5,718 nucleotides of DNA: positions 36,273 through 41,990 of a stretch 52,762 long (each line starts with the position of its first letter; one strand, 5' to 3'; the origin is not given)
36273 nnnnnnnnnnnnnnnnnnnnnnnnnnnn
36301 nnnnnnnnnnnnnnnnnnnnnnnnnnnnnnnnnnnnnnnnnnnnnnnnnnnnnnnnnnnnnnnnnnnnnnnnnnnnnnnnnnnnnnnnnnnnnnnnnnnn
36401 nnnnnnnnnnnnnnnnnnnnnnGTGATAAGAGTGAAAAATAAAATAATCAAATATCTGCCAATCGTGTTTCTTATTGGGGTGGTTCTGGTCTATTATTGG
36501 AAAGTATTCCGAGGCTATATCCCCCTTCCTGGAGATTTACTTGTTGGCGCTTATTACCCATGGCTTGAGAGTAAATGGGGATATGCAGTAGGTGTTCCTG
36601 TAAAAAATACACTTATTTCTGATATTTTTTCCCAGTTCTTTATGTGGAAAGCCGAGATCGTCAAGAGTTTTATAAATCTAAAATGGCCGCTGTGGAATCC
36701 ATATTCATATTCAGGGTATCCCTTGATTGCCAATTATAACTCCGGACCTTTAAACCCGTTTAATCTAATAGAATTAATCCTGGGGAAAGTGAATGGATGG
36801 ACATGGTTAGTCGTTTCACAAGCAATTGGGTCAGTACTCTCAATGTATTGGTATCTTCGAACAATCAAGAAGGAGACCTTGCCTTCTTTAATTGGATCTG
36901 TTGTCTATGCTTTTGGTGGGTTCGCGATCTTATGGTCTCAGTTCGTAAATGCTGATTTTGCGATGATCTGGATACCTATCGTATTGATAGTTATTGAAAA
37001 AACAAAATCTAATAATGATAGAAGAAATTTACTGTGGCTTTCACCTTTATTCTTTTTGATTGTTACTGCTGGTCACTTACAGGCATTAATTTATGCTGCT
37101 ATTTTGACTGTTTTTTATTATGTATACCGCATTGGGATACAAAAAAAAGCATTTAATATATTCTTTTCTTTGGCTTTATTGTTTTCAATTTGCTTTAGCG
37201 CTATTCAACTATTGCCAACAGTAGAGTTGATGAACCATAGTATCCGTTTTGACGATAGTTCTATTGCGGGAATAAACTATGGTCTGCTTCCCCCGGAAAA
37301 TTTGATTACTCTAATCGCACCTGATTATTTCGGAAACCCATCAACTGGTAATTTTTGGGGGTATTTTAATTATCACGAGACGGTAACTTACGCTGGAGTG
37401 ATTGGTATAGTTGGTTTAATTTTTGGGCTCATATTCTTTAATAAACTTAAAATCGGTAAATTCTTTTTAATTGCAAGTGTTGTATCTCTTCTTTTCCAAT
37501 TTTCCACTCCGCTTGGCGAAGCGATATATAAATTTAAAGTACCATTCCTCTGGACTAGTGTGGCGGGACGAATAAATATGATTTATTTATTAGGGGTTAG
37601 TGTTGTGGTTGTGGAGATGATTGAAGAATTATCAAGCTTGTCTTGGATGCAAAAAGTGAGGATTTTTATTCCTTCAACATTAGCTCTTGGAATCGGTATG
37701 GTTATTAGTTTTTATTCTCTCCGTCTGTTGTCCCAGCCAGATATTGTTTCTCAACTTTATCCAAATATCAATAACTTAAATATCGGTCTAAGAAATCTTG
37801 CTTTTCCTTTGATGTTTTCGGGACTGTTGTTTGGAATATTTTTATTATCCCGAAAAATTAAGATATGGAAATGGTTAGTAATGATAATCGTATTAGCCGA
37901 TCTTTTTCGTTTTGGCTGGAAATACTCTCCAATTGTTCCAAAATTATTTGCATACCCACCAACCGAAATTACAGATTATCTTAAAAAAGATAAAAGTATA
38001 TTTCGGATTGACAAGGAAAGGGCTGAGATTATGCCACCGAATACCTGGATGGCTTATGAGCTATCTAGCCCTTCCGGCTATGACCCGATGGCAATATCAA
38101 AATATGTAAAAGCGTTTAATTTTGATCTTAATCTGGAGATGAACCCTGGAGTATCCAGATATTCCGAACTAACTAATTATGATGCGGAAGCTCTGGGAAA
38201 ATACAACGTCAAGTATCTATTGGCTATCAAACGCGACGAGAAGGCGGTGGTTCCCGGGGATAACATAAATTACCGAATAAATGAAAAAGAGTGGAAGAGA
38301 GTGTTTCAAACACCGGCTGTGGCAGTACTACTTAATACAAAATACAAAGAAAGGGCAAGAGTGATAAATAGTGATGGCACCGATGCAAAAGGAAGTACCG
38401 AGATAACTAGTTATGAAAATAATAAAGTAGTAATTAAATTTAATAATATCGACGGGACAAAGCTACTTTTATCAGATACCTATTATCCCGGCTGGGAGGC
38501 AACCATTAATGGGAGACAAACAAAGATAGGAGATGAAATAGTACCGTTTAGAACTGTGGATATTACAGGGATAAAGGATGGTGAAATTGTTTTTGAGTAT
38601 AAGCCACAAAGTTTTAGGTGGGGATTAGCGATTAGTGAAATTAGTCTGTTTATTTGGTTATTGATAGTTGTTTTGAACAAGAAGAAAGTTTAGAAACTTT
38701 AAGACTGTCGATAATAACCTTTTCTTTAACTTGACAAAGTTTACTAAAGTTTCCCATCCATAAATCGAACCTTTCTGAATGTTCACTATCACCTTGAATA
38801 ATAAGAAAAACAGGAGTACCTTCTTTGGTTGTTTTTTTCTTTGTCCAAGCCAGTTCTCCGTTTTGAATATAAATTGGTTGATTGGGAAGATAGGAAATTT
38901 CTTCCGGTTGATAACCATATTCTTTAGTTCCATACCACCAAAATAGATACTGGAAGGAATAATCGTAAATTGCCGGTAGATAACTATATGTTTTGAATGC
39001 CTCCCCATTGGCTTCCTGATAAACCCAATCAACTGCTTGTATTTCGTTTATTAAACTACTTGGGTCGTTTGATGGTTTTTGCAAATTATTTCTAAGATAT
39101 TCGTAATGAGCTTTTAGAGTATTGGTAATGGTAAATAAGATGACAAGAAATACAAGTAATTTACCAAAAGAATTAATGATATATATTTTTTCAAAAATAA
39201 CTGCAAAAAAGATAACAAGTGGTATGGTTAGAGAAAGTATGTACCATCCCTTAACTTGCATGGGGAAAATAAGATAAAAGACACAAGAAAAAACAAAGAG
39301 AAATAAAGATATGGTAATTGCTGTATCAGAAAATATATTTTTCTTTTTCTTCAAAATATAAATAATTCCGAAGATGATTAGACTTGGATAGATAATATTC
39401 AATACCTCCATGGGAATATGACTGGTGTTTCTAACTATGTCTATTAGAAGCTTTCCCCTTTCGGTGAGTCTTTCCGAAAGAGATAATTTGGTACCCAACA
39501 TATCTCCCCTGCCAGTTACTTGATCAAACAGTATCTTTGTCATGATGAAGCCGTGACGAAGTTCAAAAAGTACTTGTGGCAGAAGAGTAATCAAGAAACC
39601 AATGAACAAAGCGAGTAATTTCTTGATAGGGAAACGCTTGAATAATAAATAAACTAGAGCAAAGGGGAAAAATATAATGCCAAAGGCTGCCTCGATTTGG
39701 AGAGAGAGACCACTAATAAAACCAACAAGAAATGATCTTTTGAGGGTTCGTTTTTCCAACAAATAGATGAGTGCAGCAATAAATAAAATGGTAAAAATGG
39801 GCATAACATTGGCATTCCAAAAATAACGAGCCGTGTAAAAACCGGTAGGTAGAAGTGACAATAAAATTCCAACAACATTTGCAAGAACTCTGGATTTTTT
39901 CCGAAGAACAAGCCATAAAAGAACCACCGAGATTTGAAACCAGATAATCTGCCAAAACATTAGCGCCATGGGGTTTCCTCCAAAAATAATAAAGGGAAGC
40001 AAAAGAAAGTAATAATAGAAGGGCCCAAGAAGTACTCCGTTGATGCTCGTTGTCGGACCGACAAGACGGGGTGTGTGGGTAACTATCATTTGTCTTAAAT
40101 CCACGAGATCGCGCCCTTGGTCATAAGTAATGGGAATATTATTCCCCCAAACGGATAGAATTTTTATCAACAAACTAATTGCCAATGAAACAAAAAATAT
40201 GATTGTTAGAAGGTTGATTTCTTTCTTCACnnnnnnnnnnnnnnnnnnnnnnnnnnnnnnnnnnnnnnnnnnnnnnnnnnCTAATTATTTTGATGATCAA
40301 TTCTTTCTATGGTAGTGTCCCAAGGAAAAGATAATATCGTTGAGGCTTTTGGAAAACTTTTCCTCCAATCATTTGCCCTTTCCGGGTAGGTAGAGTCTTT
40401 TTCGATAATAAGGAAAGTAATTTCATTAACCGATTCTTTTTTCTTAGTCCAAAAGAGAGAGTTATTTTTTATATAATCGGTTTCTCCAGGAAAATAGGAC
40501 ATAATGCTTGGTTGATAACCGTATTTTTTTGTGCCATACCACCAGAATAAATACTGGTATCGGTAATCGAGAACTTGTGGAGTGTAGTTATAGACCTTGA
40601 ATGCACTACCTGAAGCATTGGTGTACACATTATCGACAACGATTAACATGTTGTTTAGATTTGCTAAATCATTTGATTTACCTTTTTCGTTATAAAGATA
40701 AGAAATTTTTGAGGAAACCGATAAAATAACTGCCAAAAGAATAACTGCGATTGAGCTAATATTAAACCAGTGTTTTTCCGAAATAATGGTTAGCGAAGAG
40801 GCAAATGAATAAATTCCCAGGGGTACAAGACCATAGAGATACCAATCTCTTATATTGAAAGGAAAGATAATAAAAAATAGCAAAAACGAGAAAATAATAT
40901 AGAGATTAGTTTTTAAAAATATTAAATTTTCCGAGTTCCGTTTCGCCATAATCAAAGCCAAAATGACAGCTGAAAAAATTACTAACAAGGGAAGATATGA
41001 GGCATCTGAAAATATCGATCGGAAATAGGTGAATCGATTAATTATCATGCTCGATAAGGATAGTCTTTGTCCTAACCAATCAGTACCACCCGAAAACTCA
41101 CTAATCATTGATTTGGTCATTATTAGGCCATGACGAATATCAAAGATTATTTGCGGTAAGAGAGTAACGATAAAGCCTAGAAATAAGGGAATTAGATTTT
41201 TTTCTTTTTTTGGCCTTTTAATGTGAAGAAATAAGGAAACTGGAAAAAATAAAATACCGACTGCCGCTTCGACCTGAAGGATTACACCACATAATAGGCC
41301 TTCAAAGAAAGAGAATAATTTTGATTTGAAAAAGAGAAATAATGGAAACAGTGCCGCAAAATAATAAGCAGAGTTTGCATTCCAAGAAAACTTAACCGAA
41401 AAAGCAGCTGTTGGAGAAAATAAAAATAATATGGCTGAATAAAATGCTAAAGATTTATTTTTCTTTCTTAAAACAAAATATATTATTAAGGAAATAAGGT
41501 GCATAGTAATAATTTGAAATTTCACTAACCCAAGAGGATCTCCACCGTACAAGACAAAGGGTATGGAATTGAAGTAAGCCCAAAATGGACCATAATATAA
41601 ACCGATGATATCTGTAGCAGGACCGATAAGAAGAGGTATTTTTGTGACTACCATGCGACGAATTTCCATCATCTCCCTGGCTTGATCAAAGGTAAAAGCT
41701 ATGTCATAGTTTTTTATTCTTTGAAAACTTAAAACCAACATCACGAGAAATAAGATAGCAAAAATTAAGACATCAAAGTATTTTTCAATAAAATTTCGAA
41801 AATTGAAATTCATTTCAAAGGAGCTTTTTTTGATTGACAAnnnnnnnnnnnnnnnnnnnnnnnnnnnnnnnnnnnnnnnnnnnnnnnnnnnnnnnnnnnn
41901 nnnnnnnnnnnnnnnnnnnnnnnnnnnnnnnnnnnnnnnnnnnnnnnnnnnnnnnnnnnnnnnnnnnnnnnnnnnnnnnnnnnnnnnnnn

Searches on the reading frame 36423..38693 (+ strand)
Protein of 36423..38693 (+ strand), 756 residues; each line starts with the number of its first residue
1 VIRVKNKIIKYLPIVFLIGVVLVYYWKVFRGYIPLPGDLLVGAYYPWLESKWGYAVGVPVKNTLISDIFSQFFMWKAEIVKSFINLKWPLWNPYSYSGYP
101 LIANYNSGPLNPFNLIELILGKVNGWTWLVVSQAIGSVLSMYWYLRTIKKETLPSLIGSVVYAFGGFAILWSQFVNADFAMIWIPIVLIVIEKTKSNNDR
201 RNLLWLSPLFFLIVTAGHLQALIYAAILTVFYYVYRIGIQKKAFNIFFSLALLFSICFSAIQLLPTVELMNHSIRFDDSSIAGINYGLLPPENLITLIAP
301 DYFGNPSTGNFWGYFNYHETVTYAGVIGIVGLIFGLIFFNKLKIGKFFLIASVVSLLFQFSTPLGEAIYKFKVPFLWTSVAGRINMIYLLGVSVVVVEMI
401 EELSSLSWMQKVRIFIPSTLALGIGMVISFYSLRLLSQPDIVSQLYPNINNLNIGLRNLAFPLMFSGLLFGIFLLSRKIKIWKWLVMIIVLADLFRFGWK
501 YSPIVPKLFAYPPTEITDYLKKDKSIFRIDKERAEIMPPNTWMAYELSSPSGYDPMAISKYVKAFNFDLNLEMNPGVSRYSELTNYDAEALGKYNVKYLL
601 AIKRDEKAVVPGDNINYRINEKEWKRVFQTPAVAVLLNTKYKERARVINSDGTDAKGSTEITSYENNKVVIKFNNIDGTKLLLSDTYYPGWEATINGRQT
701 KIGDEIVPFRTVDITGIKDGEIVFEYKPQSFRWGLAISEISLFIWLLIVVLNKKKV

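Call 5: search_protein_families(library=pfam, proteins=[window:36423-38693:+], max_evalue=0.01)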
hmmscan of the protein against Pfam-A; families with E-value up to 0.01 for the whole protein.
window:36423-38693:+ (756 aa): 0 families

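Call 56: search_protein_families(library=pfam, proteins=[window:36423-38693:+], max_evalue=1)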
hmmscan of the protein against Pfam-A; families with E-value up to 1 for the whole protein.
window:36423-38693:+ (756 aa): 1 family
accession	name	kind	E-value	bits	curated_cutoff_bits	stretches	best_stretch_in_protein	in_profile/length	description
PF16537.11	T2SSB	-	0.032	14.3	28.4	1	694-732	21-57/60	Type II secretion system protein B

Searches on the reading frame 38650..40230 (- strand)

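Call 5: search_protein_families(library=pfam, proteins=[window:38650-40230:-], max_evalue=0.01)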
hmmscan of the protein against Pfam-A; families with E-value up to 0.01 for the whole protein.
window:38650-40230:- (526 aa): 1 family
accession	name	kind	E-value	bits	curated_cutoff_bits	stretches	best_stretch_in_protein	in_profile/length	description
PF13231.12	PMT_2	-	1.8e-06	28.7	26.1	1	70-216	4-151/160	Dolichyl-phosphate-mannose-protein mannosyltransferase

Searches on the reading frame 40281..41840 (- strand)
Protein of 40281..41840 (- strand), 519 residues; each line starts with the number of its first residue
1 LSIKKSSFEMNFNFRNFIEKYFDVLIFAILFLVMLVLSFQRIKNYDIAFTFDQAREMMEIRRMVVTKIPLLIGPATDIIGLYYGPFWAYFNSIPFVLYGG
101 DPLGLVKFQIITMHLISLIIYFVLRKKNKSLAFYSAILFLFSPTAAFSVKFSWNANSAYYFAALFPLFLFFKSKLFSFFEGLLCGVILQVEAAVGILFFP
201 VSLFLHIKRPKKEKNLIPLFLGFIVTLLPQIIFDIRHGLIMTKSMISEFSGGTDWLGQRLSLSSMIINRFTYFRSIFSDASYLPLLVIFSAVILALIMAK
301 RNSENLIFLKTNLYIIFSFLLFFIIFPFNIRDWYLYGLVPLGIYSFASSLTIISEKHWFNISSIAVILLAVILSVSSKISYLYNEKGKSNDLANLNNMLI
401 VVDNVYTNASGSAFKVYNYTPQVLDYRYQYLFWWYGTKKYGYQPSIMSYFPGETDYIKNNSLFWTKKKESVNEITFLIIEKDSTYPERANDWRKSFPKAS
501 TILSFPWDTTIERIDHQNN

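Call 5: search_protein_families(library=pfam, proteins=[window:40281-41840:-], max_evalue=0.01)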
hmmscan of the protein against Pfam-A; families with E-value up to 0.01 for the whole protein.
window:40281-41840:- (519 aa): 1 family
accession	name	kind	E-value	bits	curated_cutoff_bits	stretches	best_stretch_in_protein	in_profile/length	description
PF13231.12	PMT_2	-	0.0041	17.8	26.1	1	85-225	4-150/160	Dolichyl-phosphate-mannose-protein mannosyltransferase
